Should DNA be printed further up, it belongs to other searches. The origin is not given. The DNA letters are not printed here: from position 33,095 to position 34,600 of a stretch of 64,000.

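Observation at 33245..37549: UPF0261 (Tm-1-like ATP-binding) + PEP-hydrolase-like pair wired to a split DhaM-type PTS phosphorelay where DhaK/DhaL would normally sit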

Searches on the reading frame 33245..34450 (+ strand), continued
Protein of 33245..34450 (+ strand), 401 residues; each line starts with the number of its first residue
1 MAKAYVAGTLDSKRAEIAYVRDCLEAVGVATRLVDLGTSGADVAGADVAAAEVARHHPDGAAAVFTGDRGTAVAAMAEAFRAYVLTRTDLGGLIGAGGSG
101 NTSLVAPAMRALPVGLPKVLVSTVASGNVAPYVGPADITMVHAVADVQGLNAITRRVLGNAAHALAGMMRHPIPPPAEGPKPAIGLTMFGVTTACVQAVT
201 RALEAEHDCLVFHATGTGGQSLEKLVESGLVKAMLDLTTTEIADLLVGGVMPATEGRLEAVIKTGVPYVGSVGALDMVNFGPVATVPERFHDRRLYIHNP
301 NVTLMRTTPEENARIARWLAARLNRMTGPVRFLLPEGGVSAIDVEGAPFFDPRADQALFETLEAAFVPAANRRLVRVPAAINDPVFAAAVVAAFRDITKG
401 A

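Call 20: find_encoding_contigs(protein=P0005, flank=8000, max_places=4)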
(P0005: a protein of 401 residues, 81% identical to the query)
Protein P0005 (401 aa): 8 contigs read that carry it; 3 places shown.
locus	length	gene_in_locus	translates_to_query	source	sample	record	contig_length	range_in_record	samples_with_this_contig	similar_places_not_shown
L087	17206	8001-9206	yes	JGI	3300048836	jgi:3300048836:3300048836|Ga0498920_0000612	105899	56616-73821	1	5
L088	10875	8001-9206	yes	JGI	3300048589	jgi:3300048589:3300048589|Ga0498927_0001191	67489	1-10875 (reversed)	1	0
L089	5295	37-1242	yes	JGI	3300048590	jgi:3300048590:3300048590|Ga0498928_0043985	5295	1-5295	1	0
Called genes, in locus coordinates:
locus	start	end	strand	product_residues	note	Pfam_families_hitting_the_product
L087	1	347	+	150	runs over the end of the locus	PF01978:TrmB (weak), PF25213:HVO_A0261_N (weak), PF01047:MarR, PF12802:MarR_2, PF13463:HTH_27 (weak)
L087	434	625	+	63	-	PF02492:cobW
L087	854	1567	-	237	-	PF02535:Zip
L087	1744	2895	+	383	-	PF25917:BSH_RND, PF25973:BSH_CzcB (weak), PF25954:Beta-barrel_RND_2, PF25967:RND-MFP_C (weak), PF25975:CzcB_C (weak), PF25989:YknX_C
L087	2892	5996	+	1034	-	PF00873:ACR_tran, PF03176:MMPL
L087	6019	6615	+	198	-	PF00300:His_Phos_1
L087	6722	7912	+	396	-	PF07690:MFS_1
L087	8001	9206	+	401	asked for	PF06792:UPF0261, PF23189:UPF0261_C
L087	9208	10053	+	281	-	PF09370:PEP_hydrolase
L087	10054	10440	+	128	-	PF03610:EIIA-man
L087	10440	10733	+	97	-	PF00381:PTS-HPr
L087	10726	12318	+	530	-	PF05524:PEP-utilisers_N, PF00391:PEP-utilizers, PF02896:PEP-utilizers_C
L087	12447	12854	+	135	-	PF20332:DUF6627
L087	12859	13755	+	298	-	PF13529:Peptidase_C39_2, PF07719:TPR_2 (faint), PF13428:TPR_14 (faint), PF13432:TPR_16 (weak), PF14559:TPR_19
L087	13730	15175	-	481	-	PF02386:TrkH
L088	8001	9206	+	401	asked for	PF06792:UPF0261, PF23189:UPF0261_C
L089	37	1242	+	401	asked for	PF06792:UPF0261, PF23189:UPF0261_C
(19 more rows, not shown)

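Call 21: find_encoding_contigs(protein=P0009, flank=8000, max_places=3)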
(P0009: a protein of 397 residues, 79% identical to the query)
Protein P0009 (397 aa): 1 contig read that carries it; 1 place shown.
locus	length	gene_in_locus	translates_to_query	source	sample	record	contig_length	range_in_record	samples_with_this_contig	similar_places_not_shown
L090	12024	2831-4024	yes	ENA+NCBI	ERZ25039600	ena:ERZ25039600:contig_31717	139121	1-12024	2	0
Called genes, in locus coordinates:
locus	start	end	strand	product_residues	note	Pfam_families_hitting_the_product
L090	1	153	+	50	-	?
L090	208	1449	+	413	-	PF00873:ACR_tran, PF00300:His_Phos_1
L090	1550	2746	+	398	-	PF07690:MFS_1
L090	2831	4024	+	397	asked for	PF06792:UPF0261, PF23189:UPF0261_C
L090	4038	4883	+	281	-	PF09370:PEP_hydrolase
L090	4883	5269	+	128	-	PF03610:EIIA-man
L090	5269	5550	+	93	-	PF00381:PTS-HPr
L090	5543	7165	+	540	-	PF05524:PEP-utilisers_N, PF00391:PEP-utilizers, PF02896:PEP-utilizers_C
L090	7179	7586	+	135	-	PF20332:DUF6627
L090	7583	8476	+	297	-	PF13529:Peptidase_C39_2, PF00515:TPR_1 (faint), PF07719:TPR_2 (faint), PF13432:TPR_16, PF14559:TPR_19 (weak), PF13428:TPR_14 (weak), PF13432:TPR_16 (weak), PF13431:TPR_17 (weak), +2 more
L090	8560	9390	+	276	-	PF00763:THF_DHG_CYH, PF02882:THF_DHG_CYH_C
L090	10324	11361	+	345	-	PF00850:Hist_deacetyl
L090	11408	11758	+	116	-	PF01042:Ribonuc_L-PSP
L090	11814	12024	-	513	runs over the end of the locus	PF01970:TctA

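Call 22: find_encoding_contigs(protein=P0046, flank=8000, max_places=2)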
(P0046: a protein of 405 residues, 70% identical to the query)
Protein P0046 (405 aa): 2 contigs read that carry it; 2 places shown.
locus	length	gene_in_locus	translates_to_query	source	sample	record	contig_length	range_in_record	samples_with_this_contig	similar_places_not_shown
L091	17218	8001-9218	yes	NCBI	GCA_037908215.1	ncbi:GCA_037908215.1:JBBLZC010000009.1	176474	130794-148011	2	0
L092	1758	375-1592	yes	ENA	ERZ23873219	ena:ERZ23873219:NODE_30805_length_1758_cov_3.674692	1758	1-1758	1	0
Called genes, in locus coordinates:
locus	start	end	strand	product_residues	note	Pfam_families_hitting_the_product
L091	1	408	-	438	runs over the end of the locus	PF01943:Polysacc_synt, PF13440:Polysacc_synt_3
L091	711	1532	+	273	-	PF00413:Peptidase_M10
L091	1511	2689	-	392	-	PF00465:Fe-ADH, PF13685:Fe-ADH_2, PF25137:ADH_Fe_C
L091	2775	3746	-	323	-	PF00892:EamA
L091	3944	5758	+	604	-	PF00027:cNMP_binding, PF00571:CBS (weak), PF03445:DUF294, PF10335:DUF294_C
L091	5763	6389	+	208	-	PF00929:RNase_T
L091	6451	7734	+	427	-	PF05685:Uma2 (weak), PF00491:Arginase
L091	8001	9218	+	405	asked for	PF06792:UPF0261, PF23189:UPF0261_C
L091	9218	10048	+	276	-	PF09370:PEP_hydrolase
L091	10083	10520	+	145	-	PF10604:Polyketide_cyc2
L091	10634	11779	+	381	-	PF01594:AI-2E_transport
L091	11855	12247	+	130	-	PF13778:DUF4174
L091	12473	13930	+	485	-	PF00171:Aldedh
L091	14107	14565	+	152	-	-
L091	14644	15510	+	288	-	-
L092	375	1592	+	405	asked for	PF06792:UPF0261, PF23189:UPF0261_C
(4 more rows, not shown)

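Call 23: find_encoding_contigs(protein=P0016, flank=8000, max_places=2)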
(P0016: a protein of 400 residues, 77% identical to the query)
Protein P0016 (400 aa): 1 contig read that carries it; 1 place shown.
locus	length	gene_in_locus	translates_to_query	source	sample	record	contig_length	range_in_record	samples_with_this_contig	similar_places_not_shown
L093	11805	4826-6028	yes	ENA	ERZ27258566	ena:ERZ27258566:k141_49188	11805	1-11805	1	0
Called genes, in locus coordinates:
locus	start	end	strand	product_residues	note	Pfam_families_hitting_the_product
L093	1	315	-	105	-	?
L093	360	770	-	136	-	PF07681:DoxX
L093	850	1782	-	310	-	PF00903:Glyoxalase (faint)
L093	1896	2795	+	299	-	PF00126:HTH_1, PF03466:LysR_substrate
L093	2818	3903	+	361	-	PF00465:Fe-ADH, PF13685:Fe-ADH_2, PF25137:ADH_Fe_C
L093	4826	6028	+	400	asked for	PF06792:UPF0261, PF23189:UPF0261_C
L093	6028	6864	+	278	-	PF09370:PEP_hydrolase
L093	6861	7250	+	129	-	PF03610:EIIA-man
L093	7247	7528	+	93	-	PF00381:PTS-HPr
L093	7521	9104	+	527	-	PF05524:PEP-utilisers_N, PF00391:PEP-utilizers, PF02896:PEP-utilizers_C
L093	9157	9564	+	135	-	PF20332:DUF6627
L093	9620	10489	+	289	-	PF13529:Peptidase_C39_2, PF00515:TPR_1 (faint), PF07719:TPR_2 (faint), PF13181:TPR_8 (faint), PF13428:TPR_14 (faint), PF14559:TPR_19 (weak), PF13432:TPR_16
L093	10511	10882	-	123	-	PF06904:Extensin-like_C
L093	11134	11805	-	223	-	?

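Call 24: find_encoding_contigs(protein=P0036, flank=8000, max_places=2)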
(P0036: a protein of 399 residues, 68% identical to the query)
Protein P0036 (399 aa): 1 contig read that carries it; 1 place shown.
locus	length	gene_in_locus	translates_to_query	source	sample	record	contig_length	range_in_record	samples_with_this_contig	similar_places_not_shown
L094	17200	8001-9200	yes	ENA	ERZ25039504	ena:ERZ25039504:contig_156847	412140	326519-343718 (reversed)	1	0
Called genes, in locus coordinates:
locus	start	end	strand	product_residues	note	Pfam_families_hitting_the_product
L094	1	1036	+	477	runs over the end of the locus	PF06609:TRI12, PF07690:MFS_1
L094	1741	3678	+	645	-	PF08448:PAS_4, PF13426:PAS_9 (faint), PF08447:PAS_3, PF08448:PAS_4, PF00512:HisKA, PF02518:HATPase_c, PF00072:Response_reg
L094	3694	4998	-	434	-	PF01554:MatE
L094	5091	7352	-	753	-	PF02706:Wzz, PF13807:GNVR (weak), PF01656:CbiA (faint), PF13614:AAA_31 (weak)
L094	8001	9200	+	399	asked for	PF06792:UPF0261, PF23189:UPF0261_C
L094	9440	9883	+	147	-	-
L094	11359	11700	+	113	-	-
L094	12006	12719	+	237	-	-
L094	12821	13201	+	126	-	-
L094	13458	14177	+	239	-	-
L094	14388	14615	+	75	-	-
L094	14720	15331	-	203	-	-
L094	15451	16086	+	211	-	-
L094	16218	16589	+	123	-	PF19821:Phage_capsid_2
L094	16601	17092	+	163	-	PF19821:Phage_capsid_2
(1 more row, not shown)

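Call 33: search_solved_structures(query=window:33245-34450:+, max_evalue=0.001, show_alignments=2)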
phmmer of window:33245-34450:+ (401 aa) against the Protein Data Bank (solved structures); distinct sequences matched with E-value up to 0.001: 4.
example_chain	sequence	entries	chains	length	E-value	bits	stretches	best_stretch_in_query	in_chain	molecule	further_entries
3wry_A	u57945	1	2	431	2.7e-87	297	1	32-398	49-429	Tm-1 protein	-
3wrw_A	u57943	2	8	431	4.8e-87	296.1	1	32-398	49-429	Tm-1 protein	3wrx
9mpy_A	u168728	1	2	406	3.1e-54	188.2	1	9-397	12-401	UPF0261 domain-containing protein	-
3wrv_A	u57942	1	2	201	5.1e-25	92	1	30-169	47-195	Tm-1 protein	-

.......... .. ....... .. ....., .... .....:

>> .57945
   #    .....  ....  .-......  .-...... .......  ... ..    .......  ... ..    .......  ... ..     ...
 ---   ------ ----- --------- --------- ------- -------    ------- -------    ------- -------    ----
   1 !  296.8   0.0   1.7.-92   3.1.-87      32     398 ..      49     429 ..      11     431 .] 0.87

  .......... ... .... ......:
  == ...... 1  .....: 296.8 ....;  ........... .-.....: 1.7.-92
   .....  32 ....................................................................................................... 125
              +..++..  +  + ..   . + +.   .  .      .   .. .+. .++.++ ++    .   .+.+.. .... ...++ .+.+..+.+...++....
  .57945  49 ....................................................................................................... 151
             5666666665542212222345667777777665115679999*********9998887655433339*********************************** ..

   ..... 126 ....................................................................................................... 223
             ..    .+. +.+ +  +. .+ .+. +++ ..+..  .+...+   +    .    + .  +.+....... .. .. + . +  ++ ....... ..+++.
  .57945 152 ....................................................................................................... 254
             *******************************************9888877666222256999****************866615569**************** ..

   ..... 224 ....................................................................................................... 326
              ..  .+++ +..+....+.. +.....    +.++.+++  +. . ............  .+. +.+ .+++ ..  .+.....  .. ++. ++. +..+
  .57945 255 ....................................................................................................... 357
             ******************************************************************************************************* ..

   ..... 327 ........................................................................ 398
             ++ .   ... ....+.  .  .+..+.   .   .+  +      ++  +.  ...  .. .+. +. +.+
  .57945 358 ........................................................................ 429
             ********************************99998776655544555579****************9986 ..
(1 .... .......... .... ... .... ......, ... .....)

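Call 46: search_solved_structures(query=window:33245-34450:+, max_evalue=1e-30, show_alignments=3)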
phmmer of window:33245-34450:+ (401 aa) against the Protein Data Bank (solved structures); distinct sequences matched with E-value up to 1e-30: 3.
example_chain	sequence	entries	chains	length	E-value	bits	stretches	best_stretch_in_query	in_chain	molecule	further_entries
3wry_A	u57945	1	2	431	2.7e-87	297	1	32-398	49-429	Tm-1 protein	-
3wrw_A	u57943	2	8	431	4.8e-87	296.1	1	32-398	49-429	Tm-1 protein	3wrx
9mpy_A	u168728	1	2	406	3.1e-54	188.2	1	9-397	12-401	UPF0261 domain-containing protein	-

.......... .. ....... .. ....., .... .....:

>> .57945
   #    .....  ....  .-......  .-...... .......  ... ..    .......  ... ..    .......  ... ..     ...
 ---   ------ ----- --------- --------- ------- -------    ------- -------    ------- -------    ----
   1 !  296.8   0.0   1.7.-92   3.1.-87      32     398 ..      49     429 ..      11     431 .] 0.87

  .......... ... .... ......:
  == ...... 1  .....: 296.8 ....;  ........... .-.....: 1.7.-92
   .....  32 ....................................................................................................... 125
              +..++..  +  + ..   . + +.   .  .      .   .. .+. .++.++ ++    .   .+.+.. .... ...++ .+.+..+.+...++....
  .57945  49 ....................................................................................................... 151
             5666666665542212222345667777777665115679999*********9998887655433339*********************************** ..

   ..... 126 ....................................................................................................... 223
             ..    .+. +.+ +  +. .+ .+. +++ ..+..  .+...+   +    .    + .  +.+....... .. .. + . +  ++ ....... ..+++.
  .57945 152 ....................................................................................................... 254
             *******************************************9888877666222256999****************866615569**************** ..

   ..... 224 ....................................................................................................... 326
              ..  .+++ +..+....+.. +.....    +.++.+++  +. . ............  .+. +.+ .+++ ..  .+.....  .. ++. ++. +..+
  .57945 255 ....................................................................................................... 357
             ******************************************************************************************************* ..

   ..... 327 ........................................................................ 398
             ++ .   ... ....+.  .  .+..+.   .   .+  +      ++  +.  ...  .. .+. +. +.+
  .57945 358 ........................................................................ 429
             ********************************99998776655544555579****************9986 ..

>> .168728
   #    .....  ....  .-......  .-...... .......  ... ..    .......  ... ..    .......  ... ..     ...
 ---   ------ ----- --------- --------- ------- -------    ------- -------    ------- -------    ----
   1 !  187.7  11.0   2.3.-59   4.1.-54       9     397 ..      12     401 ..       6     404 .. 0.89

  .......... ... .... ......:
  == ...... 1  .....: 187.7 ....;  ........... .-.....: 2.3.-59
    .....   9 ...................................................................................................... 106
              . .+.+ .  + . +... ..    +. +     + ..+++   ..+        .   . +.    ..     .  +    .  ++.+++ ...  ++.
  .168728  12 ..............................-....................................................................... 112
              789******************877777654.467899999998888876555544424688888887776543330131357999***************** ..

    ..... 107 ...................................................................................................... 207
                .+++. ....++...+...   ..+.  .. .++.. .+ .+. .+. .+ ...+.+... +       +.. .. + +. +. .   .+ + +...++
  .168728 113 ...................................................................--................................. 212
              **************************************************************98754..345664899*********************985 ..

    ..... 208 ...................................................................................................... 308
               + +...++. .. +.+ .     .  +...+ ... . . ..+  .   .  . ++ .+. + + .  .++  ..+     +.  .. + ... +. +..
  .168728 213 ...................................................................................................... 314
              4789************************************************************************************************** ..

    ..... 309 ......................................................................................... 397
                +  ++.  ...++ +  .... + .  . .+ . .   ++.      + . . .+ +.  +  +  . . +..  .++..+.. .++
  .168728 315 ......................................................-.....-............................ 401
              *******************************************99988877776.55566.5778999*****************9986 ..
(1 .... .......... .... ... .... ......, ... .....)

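Call 51: predict_structure(alignment_id=A1)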
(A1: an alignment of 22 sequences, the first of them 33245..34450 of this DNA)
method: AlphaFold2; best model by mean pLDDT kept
length: 401 residues; sequences in the alignment: 22
mean_pLDDT: 88.0   pTM: 0.69
mean pLDDT of the five models: 88.0, 87.3, 87.0, 86.3, 83.3
residues with pLDDT >= 90: 255; 70-90: 115; 50-70: 22; < 50: 9
segments of 3 or more residues with pLDDT < 50: 125-130
pLDDT, mean of each block of 10 residues (from residue 1): 92 90 97 91 87 96 87 91 95 84 83 84 56 55 61 86 92 75 90 93 93 81 82 91 88 81 96 93 92 90 93 97 97 97 93 96 97 97 98 91 48
secondary structure, 60 per line:
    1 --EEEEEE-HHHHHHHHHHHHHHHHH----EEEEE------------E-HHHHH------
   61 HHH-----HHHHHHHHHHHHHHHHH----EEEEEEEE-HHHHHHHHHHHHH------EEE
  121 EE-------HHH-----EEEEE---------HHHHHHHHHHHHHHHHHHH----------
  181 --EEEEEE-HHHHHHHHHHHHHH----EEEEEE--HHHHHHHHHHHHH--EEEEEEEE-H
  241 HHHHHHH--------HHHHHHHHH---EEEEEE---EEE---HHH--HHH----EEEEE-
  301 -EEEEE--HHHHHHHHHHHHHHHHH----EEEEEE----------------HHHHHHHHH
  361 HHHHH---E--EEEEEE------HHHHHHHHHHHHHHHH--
elements in order: E3-8 H10-26 E31-35 H50-54 H69-85 E90-97 H99-111 E118-122 E138-142 H152-170 E183-188 H190-203 E208-213 H216-228 E231-238 H240-247 H256-264 E268-273 E277-279 E295-299 E302-306 H309-325 E330-335 H352-365 E372-377 H384-399
